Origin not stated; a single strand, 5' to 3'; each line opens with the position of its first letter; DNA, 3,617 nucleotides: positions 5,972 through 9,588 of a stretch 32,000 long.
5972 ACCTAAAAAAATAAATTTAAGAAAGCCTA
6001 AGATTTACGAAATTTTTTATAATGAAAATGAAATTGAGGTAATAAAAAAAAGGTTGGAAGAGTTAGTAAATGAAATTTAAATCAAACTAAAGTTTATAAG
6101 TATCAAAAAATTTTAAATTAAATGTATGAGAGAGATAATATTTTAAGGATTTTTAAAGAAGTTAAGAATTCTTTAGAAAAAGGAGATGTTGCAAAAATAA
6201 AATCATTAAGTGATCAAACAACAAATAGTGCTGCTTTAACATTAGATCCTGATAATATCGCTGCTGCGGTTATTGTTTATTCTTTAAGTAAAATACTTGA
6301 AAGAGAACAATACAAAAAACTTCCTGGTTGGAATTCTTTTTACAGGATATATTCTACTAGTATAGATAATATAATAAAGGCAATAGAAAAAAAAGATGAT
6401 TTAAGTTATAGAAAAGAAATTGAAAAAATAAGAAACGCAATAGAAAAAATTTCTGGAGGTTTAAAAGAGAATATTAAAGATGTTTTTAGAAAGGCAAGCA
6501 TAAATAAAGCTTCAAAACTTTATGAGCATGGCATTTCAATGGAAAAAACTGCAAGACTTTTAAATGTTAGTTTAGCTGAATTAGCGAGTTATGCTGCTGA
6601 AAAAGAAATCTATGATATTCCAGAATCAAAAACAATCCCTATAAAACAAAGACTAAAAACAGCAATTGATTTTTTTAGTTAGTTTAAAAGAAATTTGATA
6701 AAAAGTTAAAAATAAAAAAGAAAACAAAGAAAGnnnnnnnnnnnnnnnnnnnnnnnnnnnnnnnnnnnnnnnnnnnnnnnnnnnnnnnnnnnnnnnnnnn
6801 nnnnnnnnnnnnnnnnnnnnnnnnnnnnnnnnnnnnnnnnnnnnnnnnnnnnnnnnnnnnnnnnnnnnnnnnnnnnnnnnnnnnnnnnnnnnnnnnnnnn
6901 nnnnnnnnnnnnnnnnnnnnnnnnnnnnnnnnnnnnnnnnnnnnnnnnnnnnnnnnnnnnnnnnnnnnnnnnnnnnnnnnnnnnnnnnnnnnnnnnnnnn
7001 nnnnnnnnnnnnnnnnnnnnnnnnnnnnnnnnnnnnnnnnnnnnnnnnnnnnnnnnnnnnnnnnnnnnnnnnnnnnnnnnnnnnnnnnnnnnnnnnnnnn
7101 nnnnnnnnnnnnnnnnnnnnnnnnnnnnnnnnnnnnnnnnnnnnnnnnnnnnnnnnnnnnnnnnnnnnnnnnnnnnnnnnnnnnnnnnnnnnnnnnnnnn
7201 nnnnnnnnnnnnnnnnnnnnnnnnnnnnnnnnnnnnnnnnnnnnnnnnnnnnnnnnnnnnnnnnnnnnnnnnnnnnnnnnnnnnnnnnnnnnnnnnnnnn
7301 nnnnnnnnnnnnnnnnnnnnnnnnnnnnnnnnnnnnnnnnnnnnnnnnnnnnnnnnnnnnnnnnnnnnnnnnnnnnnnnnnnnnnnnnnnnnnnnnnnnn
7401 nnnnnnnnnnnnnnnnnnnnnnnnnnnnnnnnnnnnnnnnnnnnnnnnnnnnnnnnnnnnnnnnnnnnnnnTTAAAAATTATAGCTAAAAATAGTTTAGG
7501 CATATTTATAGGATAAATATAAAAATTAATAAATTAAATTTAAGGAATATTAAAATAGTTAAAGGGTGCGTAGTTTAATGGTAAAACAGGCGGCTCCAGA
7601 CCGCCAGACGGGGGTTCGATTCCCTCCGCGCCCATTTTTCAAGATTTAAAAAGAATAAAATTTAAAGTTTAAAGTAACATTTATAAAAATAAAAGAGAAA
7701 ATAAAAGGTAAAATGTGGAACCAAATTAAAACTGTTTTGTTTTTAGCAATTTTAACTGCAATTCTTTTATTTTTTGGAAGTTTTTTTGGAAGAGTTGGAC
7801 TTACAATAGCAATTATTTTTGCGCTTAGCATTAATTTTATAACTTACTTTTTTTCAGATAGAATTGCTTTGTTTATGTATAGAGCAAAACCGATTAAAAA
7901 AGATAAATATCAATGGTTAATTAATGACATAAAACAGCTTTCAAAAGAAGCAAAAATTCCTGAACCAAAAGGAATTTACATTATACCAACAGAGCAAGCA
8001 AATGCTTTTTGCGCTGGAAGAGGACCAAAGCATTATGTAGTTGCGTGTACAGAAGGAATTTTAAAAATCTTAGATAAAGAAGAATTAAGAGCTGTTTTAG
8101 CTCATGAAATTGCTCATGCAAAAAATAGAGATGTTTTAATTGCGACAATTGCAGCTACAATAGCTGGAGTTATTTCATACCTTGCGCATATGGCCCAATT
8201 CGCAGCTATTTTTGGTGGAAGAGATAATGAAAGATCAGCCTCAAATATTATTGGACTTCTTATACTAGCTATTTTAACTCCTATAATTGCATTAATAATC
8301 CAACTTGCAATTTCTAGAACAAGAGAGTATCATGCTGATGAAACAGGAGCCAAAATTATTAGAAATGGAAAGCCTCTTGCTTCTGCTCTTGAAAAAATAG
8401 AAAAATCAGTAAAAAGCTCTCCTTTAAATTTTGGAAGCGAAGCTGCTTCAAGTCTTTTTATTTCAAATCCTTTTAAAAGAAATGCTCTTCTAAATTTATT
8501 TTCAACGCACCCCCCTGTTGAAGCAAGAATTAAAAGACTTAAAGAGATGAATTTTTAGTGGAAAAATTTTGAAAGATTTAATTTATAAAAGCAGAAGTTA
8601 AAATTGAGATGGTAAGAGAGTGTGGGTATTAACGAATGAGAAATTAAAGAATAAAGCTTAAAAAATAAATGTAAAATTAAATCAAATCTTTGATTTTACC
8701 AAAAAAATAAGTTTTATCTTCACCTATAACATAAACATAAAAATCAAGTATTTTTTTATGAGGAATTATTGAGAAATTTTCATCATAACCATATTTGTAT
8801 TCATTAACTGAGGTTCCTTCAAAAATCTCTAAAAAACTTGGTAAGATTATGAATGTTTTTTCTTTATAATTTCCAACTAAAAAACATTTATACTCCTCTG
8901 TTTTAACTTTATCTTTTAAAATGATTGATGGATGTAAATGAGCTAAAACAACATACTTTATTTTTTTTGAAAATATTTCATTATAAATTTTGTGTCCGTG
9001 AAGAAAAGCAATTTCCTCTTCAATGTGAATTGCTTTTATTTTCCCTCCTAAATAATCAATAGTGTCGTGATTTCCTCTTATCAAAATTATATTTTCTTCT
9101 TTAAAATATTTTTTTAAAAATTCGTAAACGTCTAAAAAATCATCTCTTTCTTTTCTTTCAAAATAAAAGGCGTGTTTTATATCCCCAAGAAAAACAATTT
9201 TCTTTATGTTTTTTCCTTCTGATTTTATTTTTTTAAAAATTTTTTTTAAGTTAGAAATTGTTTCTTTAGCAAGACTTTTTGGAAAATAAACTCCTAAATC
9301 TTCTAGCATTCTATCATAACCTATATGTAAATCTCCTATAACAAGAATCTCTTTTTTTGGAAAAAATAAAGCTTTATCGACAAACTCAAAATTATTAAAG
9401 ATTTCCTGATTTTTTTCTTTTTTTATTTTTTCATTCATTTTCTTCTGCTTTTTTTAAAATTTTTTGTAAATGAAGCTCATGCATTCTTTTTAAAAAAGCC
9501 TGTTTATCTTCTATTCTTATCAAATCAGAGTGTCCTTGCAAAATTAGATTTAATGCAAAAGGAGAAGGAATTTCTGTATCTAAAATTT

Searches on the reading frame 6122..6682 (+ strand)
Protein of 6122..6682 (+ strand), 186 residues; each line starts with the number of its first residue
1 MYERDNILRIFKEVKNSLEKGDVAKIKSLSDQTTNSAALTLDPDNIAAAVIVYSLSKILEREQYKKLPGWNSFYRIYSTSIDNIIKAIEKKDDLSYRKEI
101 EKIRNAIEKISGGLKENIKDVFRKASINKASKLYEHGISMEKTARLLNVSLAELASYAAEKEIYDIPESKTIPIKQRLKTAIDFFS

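Call 9: search_protein_families(library=pfam, proteins=[window:6122-6682:+], max_evalue=0.01)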
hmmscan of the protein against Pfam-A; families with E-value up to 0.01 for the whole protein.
window:6122-6682:+ (186 aa): 1 family
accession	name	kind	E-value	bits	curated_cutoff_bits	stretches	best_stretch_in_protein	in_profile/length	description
PF02796.21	HTH_7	-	0.00019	21.9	23.8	1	124-151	8-35/45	Helix-turn-helix domain of resolvase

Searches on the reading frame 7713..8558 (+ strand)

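Call 9: search_protein_families(library=pfam, proteins=[window:7713-8558:+], max_evalue=0.01)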
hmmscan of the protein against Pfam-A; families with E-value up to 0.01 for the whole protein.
window:7713-8558:+ (281 aa): 2 families
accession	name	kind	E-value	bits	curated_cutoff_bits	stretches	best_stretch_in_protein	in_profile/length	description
PF01435.24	Peptidase_M48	-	2.5e-36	125.7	20.3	1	66-279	4-185/186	Peptidase family M48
PF05569.17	Peptidase_M56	-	0.0018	17.9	31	1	112-173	180-240/296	BlaR1 peptidase M56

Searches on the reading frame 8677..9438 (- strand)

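Call 9: search_protein_families(library=pfam, proteins=[window:8677-9438:-], max_evalue=0.01)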
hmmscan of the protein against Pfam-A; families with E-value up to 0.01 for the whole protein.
window:8677-9438:- (253 aa): 2 families
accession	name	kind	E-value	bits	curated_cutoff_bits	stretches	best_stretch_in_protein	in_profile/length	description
PF00149.33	Metallophos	-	2.5e-12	48.1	21.5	1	31-149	3-116/191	Calcineurin-like phosphoesterase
PF12850.12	Metallophos_2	-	0.00057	20.4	27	1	31-169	3-117/154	Calcineurin-like phosphoesterase superfamily domain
